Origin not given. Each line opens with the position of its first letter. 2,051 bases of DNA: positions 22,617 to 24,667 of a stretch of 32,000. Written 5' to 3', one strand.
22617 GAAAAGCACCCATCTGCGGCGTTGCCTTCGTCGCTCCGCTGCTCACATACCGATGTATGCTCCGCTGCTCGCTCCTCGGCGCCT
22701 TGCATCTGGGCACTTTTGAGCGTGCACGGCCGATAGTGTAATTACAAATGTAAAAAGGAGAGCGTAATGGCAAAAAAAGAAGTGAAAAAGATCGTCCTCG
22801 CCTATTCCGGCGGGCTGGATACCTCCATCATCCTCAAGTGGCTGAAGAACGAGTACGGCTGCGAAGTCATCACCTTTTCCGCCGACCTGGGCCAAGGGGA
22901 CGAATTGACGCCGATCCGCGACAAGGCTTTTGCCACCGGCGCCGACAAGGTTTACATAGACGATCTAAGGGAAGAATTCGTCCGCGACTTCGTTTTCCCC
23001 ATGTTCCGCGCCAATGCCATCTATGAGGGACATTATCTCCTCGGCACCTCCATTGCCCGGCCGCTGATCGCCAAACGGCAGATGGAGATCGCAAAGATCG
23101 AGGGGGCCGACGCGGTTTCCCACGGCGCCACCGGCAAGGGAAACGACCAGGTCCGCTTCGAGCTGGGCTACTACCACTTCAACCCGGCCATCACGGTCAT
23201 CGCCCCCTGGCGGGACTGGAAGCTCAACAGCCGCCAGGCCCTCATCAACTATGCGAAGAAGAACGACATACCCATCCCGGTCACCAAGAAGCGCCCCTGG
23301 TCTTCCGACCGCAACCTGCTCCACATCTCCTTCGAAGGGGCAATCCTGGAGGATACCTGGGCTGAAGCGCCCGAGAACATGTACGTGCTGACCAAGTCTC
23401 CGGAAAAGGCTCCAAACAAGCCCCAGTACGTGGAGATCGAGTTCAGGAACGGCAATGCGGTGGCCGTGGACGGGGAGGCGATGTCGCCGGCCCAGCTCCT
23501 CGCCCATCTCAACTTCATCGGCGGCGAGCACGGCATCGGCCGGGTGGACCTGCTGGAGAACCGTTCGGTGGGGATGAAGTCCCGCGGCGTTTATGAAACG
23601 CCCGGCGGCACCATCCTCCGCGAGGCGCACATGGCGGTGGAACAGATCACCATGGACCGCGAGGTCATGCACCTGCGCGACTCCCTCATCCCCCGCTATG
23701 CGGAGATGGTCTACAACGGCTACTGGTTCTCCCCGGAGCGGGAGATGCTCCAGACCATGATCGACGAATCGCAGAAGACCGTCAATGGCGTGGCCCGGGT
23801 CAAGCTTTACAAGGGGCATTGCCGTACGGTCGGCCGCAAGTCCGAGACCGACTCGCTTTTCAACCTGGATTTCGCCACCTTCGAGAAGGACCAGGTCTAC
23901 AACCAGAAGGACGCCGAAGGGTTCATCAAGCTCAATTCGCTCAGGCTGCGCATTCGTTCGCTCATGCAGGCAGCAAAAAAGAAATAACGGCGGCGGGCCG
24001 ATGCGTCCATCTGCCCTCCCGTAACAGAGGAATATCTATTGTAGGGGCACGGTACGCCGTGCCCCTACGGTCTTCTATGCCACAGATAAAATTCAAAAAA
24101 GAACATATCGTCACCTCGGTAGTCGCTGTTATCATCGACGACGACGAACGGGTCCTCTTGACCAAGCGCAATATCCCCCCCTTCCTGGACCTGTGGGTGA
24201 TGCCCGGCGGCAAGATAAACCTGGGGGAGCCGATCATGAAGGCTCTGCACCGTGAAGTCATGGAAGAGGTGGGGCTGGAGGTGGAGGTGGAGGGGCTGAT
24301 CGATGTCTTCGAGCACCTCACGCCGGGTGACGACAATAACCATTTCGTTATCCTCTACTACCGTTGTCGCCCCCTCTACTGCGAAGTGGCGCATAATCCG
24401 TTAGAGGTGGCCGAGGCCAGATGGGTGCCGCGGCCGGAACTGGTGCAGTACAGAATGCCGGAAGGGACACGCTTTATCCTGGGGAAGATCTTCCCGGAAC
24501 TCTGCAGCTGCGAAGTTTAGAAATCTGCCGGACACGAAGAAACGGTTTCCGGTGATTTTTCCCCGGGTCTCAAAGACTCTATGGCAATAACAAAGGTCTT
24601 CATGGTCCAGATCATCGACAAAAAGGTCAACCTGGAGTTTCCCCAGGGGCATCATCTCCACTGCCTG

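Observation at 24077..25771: Nudix hydrolase plus orphan 396-aa protein with a cryptic nitrilase-superfamily Glu-Lys-Glu-Cys tetrad, wedged between argG and argH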

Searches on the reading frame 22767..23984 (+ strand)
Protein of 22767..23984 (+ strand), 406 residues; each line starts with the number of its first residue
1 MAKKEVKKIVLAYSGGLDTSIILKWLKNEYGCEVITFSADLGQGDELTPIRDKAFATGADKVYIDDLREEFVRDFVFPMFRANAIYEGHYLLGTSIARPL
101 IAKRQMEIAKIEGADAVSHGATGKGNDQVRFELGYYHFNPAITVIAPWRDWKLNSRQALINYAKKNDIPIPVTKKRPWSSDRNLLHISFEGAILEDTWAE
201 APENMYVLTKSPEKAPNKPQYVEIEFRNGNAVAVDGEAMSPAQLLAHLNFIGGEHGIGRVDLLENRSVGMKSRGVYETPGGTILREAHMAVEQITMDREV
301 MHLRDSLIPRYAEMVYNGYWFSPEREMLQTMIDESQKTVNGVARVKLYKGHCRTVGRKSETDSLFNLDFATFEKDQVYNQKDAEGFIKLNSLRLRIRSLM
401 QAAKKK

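Call 3: search_protein_families(library=pfam, proteins=[window:22767-23984:+], max_evalue=1)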
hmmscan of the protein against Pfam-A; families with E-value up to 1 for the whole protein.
window:22767-23984:+ (406 aa): 5 families
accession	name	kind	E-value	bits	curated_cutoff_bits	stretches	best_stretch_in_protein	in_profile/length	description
PF20979.2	Arginosuc_syn_C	-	1.1e-79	267.5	27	1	178-396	1-218/219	Arginosuccinate synthase C-terminal domain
PF00764.25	Arginosuc_synth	-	3.3e-64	216.3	27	1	8-169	1-162/162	Arginosuccinate synthase N-terminal HUP domain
PF00733.27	Asn_synthase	-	0.068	13.3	21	1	14-64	25-77/354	Asparagine synthase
PF24167.1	DUF7411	-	0.16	12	28.7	1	8-59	2-51/194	Family of unknown function (DUF7411)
PF06508.19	QueC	-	0.17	11.8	22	1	8-44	1-36/210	Queuosine biosynthesis protein QueC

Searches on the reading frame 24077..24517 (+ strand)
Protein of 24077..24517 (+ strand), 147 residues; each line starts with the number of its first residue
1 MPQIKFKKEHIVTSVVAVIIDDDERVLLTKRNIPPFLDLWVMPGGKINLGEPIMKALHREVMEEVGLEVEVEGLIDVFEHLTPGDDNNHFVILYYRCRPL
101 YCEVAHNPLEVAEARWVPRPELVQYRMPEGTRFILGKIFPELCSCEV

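Call 3: search_protein_families(library=pfam, proteins=[window:24077-24517:+], max_evalue=1)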
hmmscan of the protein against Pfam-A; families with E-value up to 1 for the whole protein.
window:24077-24517:+ (147 aa): 4 families
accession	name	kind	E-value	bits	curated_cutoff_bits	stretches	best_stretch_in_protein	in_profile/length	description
PF00293.34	NUDIX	-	1.7e-20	73.8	21.1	1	13-128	4-124/134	NUDIX domain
PF14815.12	NUDIX_4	-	1.7e-08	34.7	35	1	15-135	1-111/113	NUDIX domain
PF22327.2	Nudt16-like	-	0.027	14.8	27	1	42-95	37-91/161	U8 snoRNA-decapping enzyme-like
PF13869.12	NUDIX_2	-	0.15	11.9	27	1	4-81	35-111/188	Nucleotide hydrolase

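Call 4: search_protein_families(library=padloc, proteins=[window:24077-24517:+], max_evalue=1)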
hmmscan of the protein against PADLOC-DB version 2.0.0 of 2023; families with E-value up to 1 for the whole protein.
window:24077-24517:+ (147 aa): 1 family
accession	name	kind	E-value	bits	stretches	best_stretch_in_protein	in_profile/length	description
PDLC04899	PDC-S07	-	1e-18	65.3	1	13-135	7-125/135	-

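Call 5: search_protein_families(library=ncbifam, proteins=[window:24077-24517:+], max_evalue=1)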
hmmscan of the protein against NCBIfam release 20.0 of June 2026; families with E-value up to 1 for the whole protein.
window:24077-24517:+ (147 aa): 25 families
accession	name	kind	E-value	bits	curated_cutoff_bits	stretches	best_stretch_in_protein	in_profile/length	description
NF006530.0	PRK08999.1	equivalog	1.7e-15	56.8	245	1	9-136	3-126/315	Nudix family hydrolase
TIGR00586.1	mutt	equivalog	7.5e-13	48.6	97.9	1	15-132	8-121/129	8-oxo-dGTP diphosphatase MutT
NF007834.0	PRK10546.1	equivalog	9.3e-10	38.4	156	1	14-75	5-67/135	pyrimidine (deoxy)nucleoside triphosphate diphosphatase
NF008044.0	PRK10776.1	equivalog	1e-09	38.4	148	1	15-134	7-122/130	8-oxo-dGTP diphosphatase MutT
NF012016.0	PRK15472.1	equivalog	9.3e-08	31.9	95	1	15-135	6-135/141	nucleoside triphosphatase NudI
NF006961.0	PRK09438.1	equivalog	1.9e-07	30.7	103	1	9-74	5-70/151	dihydroneopterin triphosphate diphosphatase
NF001937.0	PRK00714.1-4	equivalog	5.8e-07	29.3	139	1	13-70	9-63/161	RNA pyrophosphohydrolase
NF041652.1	Nud_hyd_Dein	equivalog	7.9e-07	29.4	200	1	17-124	18-129/152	Nudix hydrolase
NF003785.0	PRK05379.1-1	equivalog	9.8e-07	28.3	418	1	9-74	201-264/347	bifunctional nicotinamide-nucleotide adenylyltransferase/Nudix hydroxylase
NF001938.0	PRK00714.1-5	equivalog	3.3e-06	26.6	116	1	13-68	14-75/172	RNA pyrophosphohydrolase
NF001299.0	PRK00241.1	equivalog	4e-06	26.5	158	1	16-70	138-191/263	NAD(+) diphosphatase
NF011963.0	PRK15434.1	subfamily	4.8e-06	26.4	146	1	15-105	20-117/159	GDP-mannose mannosyl hydrolase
NF001934.0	PRK00714.1-1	equivalog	2e-05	24.1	241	1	14-70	10-63/176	RNA pyrophosphohydrolase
NF001936.0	PRK00714.1-3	equivalog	2.8e-05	24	118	1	15-71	10-67/155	RNA pyrophosphohydrolase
NF003787.0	PRK05379.1-4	equivalog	3.6e-05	22.9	449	1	14-70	210-265/346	bifunctional nicotinamide-nucleotide adenylyltransferase/Nudix hydroxylase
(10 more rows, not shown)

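Call 63: search_solved_structures(query=window:24077-24517:+, max_evalue=0.00001)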
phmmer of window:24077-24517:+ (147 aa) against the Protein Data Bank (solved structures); distinct sequences matched with E-value up to 0.00001: 11.
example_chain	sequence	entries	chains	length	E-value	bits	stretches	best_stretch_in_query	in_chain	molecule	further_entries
3hhj_A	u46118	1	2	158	6.4e-12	48.8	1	11-133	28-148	Mutator mutT protein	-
4dyw_A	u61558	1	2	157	4.3e-10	42.8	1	19-97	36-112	MutT/NUDIX family protein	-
3id9_A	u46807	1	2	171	5.7e-10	42.4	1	9-129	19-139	MutT/NUDIX family protein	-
3ees_A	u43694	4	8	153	7.9e-10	42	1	4-141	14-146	Probable pyrophosphohydrolase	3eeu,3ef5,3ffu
3r03_A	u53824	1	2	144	1.9e-09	40.7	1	15-130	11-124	NUDIX hydrolase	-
3gg6_A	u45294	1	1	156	5.8e-09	39.2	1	9-122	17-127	Nucleoside diphosphate-linked moiety X motif 18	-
4hvy_A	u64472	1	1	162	4.9e-08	36.1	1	9-122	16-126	Nucleoside diphosphate-linked moiety X motif 18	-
4v14_A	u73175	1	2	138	3.2e-07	33.5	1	7-137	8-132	MUTATOR MUTT PROTEIN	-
3fk9_A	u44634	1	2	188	6.9e-07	32.4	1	17-136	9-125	Mutator MutT protein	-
3gwy_A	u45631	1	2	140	7.5e-06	29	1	14-134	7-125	Putative CTP pyrophosphohydrolase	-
2qjt_B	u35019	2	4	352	9.8e-06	28.7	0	10-72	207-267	Nicotinamide-nucleotide adenylyltransferase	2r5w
